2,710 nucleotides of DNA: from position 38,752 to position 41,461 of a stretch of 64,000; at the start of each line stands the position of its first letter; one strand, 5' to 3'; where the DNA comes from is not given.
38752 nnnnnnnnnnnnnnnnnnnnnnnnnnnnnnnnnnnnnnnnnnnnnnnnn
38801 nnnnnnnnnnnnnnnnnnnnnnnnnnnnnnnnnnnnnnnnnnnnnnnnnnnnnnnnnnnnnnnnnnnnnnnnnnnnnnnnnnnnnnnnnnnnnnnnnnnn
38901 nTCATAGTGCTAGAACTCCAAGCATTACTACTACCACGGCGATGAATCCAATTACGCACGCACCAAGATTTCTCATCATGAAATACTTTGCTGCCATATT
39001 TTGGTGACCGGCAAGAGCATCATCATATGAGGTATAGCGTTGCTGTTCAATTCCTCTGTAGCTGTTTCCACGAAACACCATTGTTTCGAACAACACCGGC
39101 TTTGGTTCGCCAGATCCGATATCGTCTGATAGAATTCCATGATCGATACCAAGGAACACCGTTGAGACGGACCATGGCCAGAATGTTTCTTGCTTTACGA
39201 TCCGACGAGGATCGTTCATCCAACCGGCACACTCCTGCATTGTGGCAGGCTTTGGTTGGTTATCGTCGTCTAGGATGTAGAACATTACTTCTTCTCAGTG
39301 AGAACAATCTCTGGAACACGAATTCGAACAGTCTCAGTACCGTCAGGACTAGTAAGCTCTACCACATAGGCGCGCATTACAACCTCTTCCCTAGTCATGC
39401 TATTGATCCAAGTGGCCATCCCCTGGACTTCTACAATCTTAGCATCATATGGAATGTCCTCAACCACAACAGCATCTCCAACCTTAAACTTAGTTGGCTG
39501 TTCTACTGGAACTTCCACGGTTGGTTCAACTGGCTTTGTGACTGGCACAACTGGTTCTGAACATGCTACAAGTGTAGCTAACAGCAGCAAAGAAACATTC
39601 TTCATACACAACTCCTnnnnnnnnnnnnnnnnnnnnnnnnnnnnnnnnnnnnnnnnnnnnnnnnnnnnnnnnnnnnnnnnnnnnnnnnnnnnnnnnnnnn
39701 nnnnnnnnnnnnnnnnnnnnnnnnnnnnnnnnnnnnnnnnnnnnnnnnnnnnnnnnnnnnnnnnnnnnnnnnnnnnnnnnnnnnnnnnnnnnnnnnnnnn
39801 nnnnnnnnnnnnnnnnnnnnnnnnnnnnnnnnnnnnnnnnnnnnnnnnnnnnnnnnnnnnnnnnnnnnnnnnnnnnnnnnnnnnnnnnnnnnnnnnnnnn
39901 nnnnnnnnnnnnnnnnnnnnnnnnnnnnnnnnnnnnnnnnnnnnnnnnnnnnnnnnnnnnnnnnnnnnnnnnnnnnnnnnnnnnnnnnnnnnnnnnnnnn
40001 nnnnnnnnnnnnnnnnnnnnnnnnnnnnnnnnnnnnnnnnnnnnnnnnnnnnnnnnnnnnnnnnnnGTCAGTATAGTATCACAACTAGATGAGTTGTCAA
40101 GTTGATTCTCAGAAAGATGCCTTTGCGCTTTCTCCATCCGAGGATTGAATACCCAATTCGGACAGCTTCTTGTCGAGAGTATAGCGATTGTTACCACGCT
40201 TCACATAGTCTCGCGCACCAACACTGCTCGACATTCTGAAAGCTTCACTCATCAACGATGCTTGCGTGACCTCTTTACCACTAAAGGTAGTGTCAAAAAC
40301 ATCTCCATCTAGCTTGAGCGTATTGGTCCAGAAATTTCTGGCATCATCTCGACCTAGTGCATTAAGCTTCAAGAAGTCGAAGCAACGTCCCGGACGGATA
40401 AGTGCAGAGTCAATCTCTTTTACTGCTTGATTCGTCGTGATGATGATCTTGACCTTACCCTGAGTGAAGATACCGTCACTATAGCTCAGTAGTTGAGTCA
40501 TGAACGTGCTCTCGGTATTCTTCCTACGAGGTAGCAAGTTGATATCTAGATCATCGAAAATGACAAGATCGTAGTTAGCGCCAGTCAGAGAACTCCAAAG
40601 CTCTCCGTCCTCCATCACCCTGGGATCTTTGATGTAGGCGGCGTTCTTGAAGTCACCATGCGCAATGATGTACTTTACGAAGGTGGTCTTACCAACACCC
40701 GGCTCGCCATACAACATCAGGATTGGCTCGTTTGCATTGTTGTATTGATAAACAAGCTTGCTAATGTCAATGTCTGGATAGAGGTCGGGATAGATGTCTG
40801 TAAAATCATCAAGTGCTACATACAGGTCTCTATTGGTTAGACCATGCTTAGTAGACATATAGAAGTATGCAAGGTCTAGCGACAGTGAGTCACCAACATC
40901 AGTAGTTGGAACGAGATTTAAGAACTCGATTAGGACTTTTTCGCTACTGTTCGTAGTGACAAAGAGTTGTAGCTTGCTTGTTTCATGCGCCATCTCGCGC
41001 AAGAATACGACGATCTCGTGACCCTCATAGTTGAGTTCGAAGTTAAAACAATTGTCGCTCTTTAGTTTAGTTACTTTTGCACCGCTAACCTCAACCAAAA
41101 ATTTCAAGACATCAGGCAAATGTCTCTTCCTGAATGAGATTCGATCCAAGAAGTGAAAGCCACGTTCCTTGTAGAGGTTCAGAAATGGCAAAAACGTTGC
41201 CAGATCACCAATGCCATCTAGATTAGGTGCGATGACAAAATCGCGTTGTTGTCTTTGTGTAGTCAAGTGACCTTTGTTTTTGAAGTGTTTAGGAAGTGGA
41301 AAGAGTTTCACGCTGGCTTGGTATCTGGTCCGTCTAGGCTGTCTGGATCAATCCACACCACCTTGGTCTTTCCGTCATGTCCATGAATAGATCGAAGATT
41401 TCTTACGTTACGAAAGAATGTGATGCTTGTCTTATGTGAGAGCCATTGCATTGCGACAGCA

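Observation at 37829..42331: Split Pnkp-like RNA-repair toolkit next to the tRNA island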

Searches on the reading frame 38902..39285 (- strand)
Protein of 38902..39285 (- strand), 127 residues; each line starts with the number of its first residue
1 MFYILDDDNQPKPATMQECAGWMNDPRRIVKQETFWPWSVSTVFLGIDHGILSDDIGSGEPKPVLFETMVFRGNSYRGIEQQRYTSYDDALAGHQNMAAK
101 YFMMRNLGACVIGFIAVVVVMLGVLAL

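Call 4: search_protein_families(library=pfam, proteins=[window:38902-39285:-], max_evalue=0.01)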
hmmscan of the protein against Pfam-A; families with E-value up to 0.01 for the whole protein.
window:38902-39285:- (127 aa): 0 families

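Call 5: search_protein_families(library=phrogs, proteins=[window:38902-39285:-], max_evalue=0.001)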
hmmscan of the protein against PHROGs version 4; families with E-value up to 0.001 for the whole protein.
window:38902-39285:- (127 aa): 0 families

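Call 6: search_protein_families(library=ncbifam, proteins=[window:38902-39285:-], max_evalue=0.01)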
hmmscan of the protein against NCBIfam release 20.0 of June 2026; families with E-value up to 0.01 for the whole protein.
window:38902-39285:- (127 aa): 0 families

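Call 64: search_protein_families(library=pfam, proteins=[window:38902-39285:-], max_evalue=0.01)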
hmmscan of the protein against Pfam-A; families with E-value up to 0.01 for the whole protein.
window:38902-39285:- (127 aa): 0 families

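Call 95: search_protein_families(library=padloc, proteins=[window:38902-39285:-], max_evalue=0.001)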
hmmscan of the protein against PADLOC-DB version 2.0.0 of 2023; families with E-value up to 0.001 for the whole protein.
window:38902-39285:- (127 aa): 0 families

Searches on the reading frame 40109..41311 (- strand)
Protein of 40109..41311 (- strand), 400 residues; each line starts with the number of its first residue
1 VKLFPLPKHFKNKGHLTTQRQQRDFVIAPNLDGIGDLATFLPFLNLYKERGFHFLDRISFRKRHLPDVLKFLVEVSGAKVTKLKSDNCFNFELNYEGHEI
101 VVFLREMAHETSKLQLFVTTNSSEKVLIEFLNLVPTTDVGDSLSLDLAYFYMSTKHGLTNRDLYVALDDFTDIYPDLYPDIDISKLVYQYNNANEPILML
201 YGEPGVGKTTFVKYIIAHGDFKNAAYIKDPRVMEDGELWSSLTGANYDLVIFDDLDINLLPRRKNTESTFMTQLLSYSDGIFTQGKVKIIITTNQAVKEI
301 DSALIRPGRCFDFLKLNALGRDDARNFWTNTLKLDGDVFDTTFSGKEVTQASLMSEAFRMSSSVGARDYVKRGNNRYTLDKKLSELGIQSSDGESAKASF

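Call 4: search_protein_families(library=pfam, proteins=[window:40109-41311:-], max_evalue=0.01)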
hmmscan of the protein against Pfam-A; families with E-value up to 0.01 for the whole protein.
window:40109-41311:- (400 aa): 12 families
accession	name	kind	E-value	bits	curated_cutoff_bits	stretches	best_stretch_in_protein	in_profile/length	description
PF00004.35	AAA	-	5.1e-12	46.8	21.2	1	198-311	1-124/131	ATPase family associated with various cellular activities (AAA)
PF00910.28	RNA_helicase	-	0.00056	20.8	21.5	1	199-259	2-62/105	RNA helicase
PF20720.3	nSTAND3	-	0.00059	20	27.2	1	196-296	18-113/155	Novel STAND NTPase 3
PF25201.1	nSTAND6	-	0.001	19.6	27.7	1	193-240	16-65/148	Novel STAND NTPase 6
PF24883.2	NPHP3_N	-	0.0013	19.4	24.8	1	192-218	19-45/164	Nephrocystin 3, N-terminal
PF05496.18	RuvB_N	-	0.0031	17.7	27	0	198-254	36-91/159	Holliday junction DNA helicase RuvB P-loop domain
PF13401.12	AAA_22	-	0.0039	17.9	27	1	195-219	5-29/130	AAA domain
PF13245.12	AAA_19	-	0.0042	17.7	25.1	0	192-218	8-34/134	AAA domain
PF13191.12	AAA_16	-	0.0045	17.9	32.6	1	189-215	18-44/167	AAA ATPase domain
PF01637.24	ATPase_2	-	0.0054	17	33.2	0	183-223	8-48/225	ATPase domain predominantly from Archaea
PF13479.12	AAA_24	-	0.0086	16.4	27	0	197-222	4-23/195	AAA domain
PF02367.23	TsaE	-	0.0097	16.3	26.6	0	194-221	20-47/128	Threonylcarbamoyl adenosine biosynthesis protein TsaE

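Call 5: search_protein_families(library=phrogs, proteins=[window:40109-41311:-], max_evalue=0.001)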
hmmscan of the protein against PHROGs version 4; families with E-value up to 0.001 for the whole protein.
window:40109-41311:- (400 aa): 10 families
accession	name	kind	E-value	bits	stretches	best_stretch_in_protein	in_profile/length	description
phrog_14322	-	unknown function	1.3e-31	111.2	1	173-358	206-385/398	-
phrog_11907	-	other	5.6e-25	89.4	2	222-331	224-340/400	ATPase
phrog_33861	-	unknown function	8.3e-14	52.1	1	245-328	281-365/407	-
phrog_7485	-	unknown function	7.1e-12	46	1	198-327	230-370/430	-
phrog_35110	-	unknown function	1.8e-11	44.5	1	249-319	335-404/455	-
phrog_9172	-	unknown function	7.6e-06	26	0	249-310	169-236/509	-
phrog_168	-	DNA, RNA and nucleotide metabolism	8.3e-06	26.7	1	193-315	40-158/314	clamp loader of DNA polymerase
phrog_3757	-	unknown function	3.1e-05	24.6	0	190-215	121-146/367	-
phrog_37885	-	unknown function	4.5e-05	24.2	1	167-302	38-171/176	-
phrog_50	-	DNA, RNA and nucleotide metabolism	0.00041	20.5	1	194-303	368-484/570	DnaC-like helicase loader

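Call 6: search_protein_families(library=ncbifam, proteins=[window:40109-41311:-], max_evalue=0.01)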
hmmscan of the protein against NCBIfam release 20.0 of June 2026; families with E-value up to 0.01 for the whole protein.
window:40109-41311:- (400 aa): 10 families
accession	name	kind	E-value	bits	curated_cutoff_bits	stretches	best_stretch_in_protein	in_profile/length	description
NF003069.1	PRK03992.1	subfamily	1.4e-08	34.3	500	1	271-325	255-311/379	proteasome-activating nucleotidase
TIGR01242.2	TIGR01242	subfamily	1.5e-07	30.8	500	1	271-335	238-304/362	proteasome-activating nucleotidase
NF047747.1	PrtsmActNtasePan2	equivalog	4.7e-07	29.4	700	1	270-338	274-344/397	proteasome-activating nucleotidase Pan2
NF047748.1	PrtsmActNtasePan1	equivalog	4.4e-06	26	750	1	270-334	271-337/405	proteasome-activating nucleotidase Pan1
TIGR01243.1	CDC48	subfamily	6.8e-06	24.7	802.65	1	198-310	215-337/733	CDC48 family AAA ATPase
TIGR03689.1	pup_AAA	equivalog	3.3e-05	22.8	504.75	1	265-330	312-376/512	proteasome ATPase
TIGR01241.2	FtsH_fam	equivalog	0.0012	17.7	600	0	271-312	285-324/598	ATP-dependent zinc metalloprotease FtsH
NF005304.0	PRK06835.1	equivalog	0.0025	16.9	215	0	185-300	174-293/330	ATP-binding protein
TIGR00635.1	ruvB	equivalog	0.0046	16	299.05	1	197-254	32-88/305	Holliday junction branch migration DNA helicase RuvB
TIGR01618.1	phage_P_loop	hypoth_equivalog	0.0089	15.7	138.75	0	195-217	12-34/220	phage nucleotide-binding protein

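Call 95: search_protein_families(library=padloc, proteins=[window:40109-41311:-], max_evalue=0.001)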
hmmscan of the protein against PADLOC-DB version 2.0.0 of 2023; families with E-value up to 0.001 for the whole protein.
window:40109-41311:- (400 aa): 3 families
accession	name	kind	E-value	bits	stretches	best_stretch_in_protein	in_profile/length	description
PDLC03838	DolB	-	6.3e-05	20.4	1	186-216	155-187/375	-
PDLC04140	mad8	-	0.00038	18.1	1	193-232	25-67/314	mads_8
PDLC02196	IetA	-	0.00064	17.2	0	189-217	116-144/374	-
